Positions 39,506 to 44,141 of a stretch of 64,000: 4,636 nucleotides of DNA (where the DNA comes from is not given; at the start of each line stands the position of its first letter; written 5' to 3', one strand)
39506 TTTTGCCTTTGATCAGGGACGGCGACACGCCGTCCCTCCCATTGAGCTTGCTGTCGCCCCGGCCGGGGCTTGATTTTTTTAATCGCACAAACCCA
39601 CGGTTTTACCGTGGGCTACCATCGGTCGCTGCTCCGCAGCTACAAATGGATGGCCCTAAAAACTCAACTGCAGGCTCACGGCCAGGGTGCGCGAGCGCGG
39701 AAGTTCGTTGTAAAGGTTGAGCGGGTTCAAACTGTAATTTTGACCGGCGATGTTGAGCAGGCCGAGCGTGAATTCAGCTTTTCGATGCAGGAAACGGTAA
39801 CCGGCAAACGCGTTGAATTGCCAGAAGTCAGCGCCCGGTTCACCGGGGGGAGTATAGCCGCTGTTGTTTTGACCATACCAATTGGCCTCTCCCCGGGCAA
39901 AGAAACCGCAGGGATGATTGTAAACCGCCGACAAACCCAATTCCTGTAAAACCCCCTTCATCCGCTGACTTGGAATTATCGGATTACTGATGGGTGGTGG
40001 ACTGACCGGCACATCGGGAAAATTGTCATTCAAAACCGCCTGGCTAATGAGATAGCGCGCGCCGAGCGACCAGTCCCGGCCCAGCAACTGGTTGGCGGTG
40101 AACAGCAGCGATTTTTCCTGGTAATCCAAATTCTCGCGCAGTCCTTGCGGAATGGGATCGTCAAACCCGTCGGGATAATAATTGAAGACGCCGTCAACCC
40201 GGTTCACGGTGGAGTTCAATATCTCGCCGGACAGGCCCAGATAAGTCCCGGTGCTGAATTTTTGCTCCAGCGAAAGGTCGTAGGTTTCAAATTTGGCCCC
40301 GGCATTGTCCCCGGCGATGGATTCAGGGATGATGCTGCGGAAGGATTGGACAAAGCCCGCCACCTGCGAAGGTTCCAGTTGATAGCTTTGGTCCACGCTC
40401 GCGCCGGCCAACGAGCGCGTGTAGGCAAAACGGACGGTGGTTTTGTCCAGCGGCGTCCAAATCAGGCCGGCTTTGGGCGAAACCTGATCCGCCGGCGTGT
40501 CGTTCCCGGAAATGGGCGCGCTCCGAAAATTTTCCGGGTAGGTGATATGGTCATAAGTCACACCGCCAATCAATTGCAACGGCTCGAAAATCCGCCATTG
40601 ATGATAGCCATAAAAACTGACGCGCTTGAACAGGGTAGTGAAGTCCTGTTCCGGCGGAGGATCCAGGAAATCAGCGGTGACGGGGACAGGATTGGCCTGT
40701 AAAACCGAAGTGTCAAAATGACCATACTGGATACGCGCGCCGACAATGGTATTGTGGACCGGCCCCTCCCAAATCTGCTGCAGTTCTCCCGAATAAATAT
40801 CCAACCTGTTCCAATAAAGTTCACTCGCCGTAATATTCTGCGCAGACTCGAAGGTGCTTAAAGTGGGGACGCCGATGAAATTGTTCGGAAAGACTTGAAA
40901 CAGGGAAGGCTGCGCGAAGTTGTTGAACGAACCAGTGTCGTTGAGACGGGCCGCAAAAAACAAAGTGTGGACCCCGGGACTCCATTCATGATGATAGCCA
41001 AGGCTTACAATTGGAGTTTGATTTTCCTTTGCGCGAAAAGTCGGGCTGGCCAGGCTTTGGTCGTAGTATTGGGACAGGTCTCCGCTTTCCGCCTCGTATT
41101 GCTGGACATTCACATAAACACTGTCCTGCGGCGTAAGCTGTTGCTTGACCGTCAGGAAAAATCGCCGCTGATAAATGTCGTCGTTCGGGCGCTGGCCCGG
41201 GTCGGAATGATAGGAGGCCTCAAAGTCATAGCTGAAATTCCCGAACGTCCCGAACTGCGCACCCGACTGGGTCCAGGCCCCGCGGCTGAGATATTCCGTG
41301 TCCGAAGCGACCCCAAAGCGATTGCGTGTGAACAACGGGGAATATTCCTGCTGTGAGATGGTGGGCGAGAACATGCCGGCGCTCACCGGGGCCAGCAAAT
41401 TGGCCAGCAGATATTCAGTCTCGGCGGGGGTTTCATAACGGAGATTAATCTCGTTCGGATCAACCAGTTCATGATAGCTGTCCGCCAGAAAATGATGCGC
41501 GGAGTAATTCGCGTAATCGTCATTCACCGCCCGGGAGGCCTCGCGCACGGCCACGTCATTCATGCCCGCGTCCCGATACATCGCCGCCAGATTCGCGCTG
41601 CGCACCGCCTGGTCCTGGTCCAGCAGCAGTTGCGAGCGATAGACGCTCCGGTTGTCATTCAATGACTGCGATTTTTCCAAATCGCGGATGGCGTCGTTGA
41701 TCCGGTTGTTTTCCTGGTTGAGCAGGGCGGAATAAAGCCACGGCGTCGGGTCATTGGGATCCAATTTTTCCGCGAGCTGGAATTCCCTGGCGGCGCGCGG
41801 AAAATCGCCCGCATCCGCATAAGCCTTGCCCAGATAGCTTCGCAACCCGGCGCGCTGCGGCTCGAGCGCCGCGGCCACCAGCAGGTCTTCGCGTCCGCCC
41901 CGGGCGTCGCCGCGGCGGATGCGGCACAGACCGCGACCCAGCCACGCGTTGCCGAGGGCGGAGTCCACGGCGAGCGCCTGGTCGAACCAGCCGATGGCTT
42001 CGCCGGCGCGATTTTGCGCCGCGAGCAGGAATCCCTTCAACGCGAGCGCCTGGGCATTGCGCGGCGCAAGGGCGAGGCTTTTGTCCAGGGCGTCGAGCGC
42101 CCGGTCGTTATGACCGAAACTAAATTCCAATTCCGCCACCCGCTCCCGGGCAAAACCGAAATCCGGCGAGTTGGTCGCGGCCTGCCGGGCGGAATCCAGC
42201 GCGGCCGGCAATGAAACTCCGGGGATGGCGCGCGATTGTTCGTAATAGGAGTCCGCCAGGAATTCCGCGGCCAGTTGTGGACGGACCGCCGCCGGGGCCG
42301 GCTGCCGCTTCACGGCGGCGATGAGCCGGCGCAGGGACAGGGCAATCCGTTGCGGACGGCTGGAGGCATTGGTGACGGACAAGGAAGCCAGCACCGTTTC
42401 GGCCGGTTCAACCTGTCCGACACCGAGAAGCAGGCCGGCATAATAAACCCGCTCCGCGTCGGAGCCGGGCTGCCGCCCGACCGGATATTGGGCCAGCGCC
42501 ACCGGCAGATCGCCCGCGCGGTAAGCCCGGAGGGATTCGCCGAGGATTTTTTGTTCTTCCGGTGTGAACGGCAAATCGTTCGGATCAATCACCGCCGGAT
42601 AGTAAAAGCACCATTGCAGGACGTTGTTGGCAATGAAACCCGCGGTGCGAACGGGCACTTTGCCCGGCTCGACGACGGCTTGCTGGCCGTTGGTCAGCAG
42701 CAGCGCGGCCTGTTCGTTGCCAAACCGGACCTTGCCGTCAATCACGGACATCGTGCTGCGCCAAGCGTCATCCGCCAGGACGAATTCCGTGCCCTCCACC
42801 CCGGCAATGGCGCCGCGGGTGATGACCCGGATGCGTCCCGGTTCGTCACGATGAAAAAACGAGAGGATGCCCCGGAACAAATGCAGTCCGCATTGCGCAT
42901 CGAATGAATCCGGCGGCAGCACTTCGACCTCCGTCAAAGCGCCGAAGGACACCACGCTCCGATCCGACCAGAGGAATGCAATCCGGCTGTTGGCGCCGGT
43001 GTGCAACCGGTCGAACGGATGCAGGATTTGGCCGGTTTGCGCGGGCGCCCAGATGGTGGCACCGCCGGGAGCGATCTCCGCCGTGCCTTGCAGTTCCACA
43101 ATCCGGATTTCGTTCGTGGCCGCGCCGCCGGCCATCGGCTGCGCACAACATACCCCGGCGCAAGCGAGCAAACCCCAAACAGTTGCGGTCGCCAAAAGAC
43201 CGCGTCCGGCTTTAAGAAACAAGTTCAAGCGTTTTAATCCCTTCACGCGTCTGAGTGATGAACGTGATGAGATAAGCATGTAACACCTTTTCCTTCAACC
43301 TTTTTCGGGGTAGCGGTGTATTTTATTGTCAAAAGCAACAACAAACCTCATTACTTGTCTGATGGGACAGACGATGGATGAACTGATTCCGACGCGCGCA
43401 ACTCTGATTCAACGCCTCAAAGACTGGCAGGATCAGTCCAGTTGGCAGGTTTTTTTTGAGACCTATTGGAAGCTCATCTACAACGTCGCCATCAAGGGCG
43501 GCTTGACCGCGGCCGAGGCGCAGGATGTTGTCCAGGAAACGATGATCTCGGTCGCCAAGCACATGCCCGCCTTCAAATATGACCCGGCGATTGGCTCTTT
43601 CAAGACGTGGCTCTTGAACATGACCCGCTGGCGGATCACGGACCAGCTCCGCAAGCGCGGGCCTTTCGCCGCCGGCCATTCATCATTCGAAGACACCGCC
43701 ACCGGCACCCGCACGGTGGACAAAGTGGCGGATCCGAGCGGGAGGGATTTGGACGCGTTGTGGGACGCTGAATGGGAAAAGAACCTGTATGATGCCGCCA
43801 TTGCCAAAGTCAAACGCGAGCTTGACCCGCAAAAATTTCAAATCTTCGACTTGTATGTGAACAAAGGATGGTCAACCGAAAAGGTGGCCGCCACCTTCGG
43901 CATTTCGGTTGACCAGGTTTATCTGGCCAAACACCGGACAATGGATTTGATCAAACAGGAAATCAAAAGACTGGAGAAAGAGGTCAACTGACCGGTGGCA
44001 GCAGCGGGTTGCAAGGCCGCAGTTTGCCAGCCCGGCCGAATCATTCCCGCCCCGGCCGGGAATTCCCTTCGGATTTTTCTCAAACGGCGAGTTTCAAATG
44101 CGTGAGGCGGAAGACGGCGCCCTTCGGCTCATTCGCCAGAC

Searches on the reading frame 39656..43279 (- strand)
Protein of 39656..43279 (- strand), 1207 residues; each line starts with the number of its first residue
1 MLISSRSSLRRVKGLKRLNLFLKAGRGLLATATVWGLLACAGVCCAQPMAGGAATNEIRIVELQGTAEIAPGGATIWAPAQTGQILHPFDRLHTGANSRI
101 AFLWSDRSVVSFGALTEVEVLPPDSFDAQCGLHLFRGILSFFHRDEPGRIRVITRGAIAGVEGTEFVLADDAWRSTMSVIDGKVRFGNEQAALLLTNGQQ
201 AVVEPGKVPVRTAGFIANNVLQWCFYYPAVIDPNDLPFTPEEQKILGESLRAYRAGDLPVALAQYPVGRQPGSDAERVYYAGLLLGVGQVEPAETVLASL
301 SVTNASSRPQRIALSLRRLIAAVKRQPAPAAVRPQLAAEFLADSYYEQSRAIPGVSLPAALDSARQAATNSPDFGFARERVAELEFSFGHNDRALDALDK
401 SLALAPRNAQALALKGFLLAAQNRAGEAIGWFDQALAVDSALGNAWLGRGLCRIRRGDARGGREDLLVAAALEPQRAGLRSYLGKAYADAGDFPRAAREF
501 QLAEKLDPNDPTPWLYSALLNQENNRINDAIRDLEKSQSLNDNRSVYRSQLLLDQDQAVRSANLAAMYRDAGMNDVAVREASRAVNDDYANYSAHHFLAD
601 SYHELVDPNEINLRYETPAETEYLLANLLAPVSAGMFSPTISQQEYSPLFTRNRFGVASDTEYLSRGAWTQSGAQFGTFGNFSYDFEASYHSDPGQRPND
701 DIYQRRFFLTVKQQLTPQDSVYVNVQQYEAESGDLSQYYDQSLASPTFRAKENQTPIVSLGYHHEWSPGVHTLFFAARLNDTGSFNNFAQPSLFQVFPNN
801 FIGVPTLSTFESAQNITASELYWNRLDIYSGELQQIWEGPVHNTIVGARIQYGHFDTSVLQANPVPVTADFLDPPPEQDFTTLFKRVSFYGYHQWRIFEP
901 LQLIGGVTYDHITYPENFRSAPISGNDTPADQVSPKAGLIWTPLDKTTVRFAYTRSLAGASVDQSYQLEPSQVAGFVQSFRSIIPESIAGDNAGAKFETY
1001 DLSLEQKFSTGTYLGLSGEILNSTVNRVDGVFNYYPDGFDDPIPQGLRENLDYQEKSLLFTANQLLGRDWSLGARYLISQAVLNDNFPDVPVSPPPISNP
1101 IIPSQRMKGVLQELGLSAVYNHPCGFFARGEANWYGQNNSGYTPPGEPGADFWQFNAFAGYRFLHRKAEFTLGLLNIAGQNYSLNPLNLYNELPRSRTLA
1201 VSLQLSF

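Call 63: search_protein_families(library=pfam, proteins=[window:39656-43279:-], max_evalue=0.001)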
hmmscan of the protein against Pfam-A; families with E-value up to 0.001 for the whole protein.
window:39656-43279:- (1207 aa): 11 families
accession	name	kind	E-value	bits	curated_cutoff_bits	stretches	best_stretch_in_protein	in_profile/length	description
PF00593.30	TonB_dep_Rec_b-barrel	-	4.4e-10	40.4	27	1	726-1177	38-436/436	TonB dependent receptor-like, beta-barrel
PF07719.23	TPR_2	-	1.4e-09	37.7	27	1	481-510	5-34/34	Tetratricopeptide repeat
PF13371.12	TPR_9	-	1.2e-08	35.2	35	0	485-536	3-54/73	Tetratricopeptide repeat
PF04773.18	FecR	-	4.6e-08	33.8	24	1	90-185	1-97/97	FecR protein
PF13428.12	TPR_14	-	8.4e-08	32.6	23.5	0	481-518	5-42/44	Tetratricopeptide repeat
PF14559.12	TPR_19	-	4.1e-07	30.7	25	0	389-438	5-54/68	Tetratricopeptide repeat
PF13414.12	TPR_11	-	1.6e-06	28.1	26.8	0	484-521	1-38/42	TPR repeat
PF13431.12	TPR_17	-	4.3e-05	23.9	24.4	0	398-429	2-33/34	Tetratricopeptide repeat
PF25062.1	ARM_TT21_N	-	5.3e-05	23.5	40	0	386-451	111-176/222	Tetratricopeptide repeat protein 21 N-terminal ARM repeat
PF13432.12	TPR_16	-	0.00023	22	32.7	1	385-437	7-59/65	Tetratricopeptide repeat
PF00515.34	TPR_1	-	0.00087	19.5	27.8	0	482-510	6-34/34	Tetratricopeptide repeat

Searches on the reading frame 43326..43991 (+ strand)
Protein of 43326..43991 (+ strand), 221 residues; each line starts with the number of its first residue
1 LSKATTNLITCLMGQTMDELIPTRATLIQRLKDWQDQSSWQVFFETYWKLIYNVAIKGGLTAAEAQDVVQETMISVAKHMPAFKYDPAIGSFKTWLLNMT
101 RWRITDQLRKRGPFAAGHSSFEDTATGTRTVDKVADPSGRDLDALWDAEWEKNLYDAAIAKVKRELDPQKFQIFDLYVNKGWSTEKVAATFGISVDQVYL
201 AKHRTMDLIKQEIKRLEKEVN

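Call 63: search_protein_families(library=pfam, proteins=[window:43326-43991:+], max_evalue=0.001)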
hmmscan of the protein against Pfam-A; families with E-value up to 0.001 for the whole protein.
window:43326-43991:+ (221 aa): 3 families
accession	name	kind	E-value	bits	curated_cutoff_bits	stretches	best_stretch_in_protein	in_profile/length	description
PF04542.20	Sigma70_r2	-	2.3e-11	43.8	24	1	44-112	2-69/71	Sigma-70 region 2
PF13384.12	HTH_23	-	5.1e-05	23.4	24.6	1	169-204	6-40/50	Homeodomain-like domain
PF08281.18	Sigma70_r4_2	-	0.00081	19.4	25.7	0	159-205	4-50/54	Sigma-70, region 4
